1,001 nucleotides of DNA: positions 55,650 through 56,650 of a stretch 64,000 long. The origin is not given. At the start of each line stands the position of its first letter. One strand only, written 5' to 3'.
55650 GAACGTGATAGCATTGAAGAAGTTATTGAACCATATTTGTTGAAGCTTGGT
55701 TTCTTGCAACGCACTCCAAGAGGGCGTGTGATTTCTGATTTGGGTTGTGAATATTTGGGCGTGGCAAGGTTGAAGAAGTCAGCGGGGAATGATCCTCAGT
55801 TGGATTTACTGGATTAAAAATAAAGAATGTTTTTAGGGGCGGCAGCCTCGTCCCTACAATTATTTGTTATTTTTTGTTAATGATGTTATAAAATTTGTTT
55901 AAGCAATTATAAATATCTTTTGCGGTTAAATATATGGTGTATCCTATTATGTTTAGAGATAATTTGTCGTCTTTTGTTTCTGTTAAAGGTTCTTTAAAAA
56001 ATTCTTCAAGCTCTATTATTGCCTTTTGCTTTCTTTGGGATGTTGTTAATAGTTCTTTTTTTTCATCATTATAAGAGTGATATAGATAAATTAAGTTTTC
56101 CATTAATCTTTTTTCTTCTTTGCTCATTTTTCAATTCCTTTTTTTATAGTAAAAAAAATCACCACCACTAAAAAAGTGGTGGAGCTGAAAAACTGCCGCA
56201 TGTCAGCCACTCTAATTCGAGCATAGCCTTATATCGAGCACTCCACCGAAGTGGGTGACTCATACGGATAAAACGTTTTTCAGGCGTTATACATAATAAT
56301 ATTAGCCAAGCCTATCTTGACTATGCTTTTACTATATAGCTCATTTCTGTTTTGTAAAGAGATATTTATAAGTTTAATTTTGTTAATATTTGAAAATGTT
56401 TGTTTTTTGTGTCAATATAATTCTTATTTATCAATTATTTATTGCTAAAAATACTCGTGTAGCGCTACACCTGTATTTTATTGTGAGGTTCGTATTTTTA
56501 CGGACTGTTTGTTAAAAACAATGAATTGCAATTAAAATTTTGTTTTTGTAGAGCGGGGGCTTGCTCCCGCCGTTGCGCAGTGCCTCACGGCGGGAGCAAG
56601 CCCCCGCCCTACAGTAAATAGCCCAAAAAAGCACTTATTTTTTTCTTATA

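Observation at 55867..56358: Structured RNA copy 3 precedes an unrelated small ORF, so the RNA is the conserved unit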

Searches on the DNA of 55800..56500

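Call 10: search_rna_families(source=window, start=55800, end=56500, threshold=evalue, max_evalue=10, show_alignments=3)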
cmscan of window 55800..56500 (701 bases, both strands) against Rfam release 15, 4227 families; matches with E-value up to 10: 10.
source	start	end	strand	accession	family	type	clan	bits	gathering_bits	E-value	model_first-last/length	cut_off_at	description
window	56170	56247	-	RF02221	sRNA-Xcc1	Gene; sRNA;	-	22.4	53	0.26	1-87/87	no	sRNA-Xcc1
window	56292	56347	-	RF03091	Clostridium-PBP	Gene; sRNA;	-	19.5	94.4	6.7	1-73/73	no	Clostridium-PBP RNA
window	56047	56075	-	RF01604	plasmodium_snoR28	Gene; snRNA; snoRNA; CD-box;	-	19.2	63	4.3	1-78/78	no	small nucleolar RNA snoR28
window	56030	56074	-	RF01600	snoR25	Gene; snRNA; snoRNA; CD-box;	-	18.1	50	8.5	1-70/70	no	small nucleolar RNA snoR25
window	56413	56481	+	RF02752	ES056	Gene; sRNA;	-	17.8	43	3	1-92/92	no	ES056 sRNA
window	55893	55932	+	RF02679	Pistol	Gene; ribozyme;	-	17.2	34.5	1.4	1-68/68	no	Pistol ribozyme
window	56152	56259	+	RF00624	P9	Gene;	-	17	43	0.53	1-74/74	no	Pseudomonas sRNA P9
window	56152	56223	-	RF02837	anti-hemB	Gene; sRNA;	-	14.9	49.5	1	1-81/81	no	Burkholderia RNA 7 (anti-hemB)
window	56151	56205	-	RF02399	NsiR1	Gene; sRNA;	-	14.5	39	4.8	1-60/60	no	Nitrogen stress-induced RNA 1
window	56177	56210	-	RF00023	tmRNA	Gene;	CL00001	10.2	47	0.066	1-374/374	no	transfer-messenger RNA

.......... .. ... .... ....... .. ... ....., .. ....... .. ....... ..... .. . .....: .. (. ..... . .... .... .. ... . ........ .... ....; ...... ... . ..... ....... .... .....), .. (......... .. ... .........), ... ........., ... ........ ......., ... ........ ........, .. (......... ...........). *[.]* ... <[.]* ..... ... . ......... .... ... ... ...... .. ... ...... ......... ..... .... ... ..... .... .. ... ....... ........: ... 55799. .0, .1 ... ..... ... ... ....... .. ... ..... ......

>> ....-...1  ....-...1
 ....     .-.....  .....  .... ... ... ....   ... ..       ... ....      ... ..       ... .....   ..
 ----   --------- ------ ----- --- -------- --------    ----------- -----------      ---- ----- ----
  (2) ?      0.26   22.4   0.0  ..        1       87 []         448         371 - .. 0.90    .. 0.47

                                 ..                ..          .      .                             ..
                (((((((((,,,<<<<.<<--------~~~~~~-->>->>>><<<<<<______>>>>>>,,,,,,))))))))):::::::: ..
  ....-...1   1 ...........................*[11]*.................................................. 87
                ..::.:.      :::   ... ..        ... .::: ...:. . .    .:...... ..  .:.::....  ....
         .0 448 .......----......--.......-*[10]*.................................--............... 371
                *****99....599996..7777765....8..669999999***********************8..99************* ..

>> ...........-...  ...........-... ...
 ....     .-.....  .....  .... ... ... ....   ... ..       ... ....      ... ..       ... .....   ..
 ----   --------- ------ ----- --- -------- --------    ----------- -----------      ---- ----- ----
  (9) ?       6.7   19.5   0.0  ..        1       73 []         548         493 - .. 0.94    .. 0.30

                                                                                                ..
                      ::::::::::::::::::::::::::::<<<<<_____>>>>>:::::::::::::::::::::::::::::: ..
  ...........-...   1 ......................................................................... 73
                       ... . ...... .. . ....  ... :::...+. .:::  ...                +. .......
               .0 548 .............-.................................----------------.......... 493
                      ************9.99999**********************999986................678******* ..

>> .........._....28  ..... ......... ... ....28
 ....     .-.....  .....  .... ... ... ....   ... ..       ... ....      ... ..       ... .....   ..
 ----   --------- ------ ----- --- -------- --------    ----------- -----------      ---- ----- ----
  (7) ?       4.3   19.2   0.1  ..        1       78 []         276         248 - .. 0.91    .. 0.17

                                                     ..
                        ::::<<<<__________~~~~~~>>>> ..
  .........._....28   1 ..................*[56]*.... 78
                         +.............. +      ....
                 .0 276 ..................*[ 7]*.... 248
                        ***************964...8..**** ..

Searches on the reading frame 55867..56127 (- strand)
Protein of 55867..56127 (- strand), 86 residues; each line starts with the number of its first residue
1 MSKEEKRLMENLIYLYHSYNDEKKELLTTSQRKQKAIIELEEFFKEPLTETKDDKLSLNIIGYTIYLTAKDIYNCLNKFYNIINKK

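Call 38: search_protein_families(library=pfam, proteins=[window:55867-56127:-], max_evalue=1)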
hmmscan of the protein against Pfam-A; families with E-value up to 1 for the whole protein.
window:55867-56127:- (86 aa): 0 families

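Call 39: find_homologous_proteins(query=window:55867-56127:-, max_evalue=0.01)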
Query window:55867-56127:- (86 aa): 1 proteins with E <= 0.01 among 2 candidates.
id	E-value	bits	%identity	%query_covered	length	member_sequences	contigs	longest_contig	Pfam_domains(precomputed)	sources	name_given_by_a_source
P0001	2.1e-47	176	100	100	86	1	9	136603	-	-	-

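Call 41: find_encoding_contigs(protein=P0001, flank=3000, max_places=10)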
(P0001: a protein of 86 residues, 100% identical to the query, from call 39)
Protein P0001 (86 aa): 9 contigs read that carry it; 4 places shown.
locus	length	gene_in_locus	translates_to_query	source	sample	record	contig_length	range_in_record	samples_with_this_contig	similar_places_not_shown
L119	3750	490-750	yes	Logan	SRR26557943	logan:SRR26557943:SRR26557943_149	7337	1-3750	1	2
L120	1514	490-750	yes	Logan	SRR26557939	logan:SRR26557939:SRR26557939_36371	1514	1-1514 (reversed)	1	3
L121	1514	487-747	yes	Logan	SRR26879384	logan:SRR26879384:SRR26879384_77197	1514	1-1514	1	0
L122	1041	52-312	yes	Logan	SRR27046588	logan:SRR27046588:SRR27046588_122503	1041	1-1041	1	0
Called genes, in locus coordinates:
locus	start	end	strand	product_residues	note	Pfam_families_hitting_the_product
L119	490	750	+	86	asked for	-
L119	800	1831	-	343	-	PF05496:RuvB_N, PF06068:TIP49 (faint), PF01078:Mg_chelatase (faint), PF13173:AAA_14 (faint), PF00004:AAA, PF07728:AAA_5 (weak), PF17864:AAA_lid_4, PF05491:WHD_RuvB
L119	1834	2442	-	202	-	PF01330:RuvA_N, PF14520:HHH_5, PF07499:RuvA_C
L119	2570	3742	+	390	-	-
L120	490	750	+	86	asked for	-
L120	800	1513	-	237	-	?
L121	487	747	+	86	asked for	-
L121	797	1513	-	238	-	?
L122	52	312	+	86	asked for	-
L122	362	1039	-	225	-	?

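Call 66: predict_structure(protein=window:55867-56127:-)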
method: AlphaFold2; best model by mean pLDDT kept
length: 86 residues; sequences in the alignment: 1
mean_pLDDT: 71.2   pTM: 0.58
mean pLDDT of the five models: 71.2, 59.9, 54.6, 51.6, 50.3
residues with pLDDT >= 90: 0; 70-90: 55; 50-70: 25; < 50: 6
segments of 3 or more residues with pLDDT < 50: 25-27
pLDDT, mean of each block of 10 residues (from residue 1): 79 77 54 77 74 66 69 77 68
secondary structure, 60 per line:
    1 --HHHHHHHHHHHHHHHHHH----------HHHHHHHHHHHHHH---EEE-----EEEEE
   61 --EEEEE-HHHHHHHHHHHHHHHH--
elements in order: H3-20 H31-44 E48-50 E56-60 E63-67 H69-84

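Call 75: fold_search(model_id=the predicted structure, library=pdb)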
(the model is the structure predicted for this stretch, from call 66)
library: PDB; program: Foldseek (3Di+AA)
matches with E <= 10: 195; with E <= 0.001: 0
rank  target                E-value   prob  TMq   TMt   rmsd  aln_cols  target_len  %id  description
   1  8t0m_A                4.5e-01  0.18  0.26  0.12  12.5        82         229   12  Proteasome 20S core particle from Pre1-1 Pre4-1 Double mutant (released 2023-09-06)
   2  1g0u_G                5.1e-01  0.14  0.26  0.11  15.2        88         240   12  A GATED CHANNEL INTO THE PROTEASOME CORE PARTICLE (released 2000-11-06)
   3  6fvu_A                5.4e-01  0.15  0.28  0.12  13.8        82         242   11  26S proteasome, s2 state (released 2018-08-22)
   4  3k1i_D                5.8e-01  0.41  0.44  0.33   8.2        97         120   18  Crystal strcture of FliS-HP1076 complex in H. pylori (released 2010-06-30)
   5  3k1i_C                6.5e-01  0.38  0.44  0.34   8.2        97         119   18  Crystal strcture of FliS-HP1076 complex in H. pylori (released 2010-06-30)
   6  4nnn_G                6.5e-01  0.14  0.28  0.11  14.2        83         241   12  yCP in complex with MG132 (released 2014-02-12)
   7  9d0t_A                6.5e-01  0.14  0.27  0.11  14.2        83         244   12  Proteasome core particle assembly intermediate Blm10:13S purified from Saccharomyces cerevisiae (released 2024-12-04)
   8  7teo_A                6.5e-01  0.13  0.26  0.11  13.7        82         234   13  Cryo-EM structure of the 20S Alpha 3 Deletion proteasome core particle in complex with FUB1 (released 2022-08-10)
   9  4eu2_A                7.9e-01  0.12  0.26  0.11  13.2        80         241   12  Crystal structure of 20s proteasome with novel inhibitor K-7174 (released 2013-05-01)
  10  6pxl_H                9.0e-01  0.16  0.29  0.10  10.9        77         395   16  3.74 Angstroms resolution structure of HlsU with an axial-channel plug (released 2020-07-29)
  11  6lea_C                9.5e-01  0.20  0.38  0.29   8.8        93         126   19  Structure of FliS chaperone in complex with flagellin and HP1076 (released 2020-05-13)
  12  6lea_D                1.2e+00  0.18  0.38  0.30   8.9        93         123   19  Structure of FliS chaperone in complex with flagellin and HP1076 (released 2020-05-13)
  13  9rl3_A                1.2e+00  0.10  0.26  0.11  13.8        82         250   12  13S proteasome precursor complex (released 2026-03-18)
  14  4bwx_A                1.4e+00  0.13  0.33  0.09  11.8       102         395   14  Structure of Neurospora crassa PAN3 pseudokinase mutant (released 2013-08-21)
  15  7ls6_A                1.4e+00  0.10  0.27  0.11  14.2        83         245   12  Cryo-EM structure of Pre-15S proteasome core particle assembly intermediate purified from Pre3-1 proteasome mutant (G3 (released 2021-04-14)
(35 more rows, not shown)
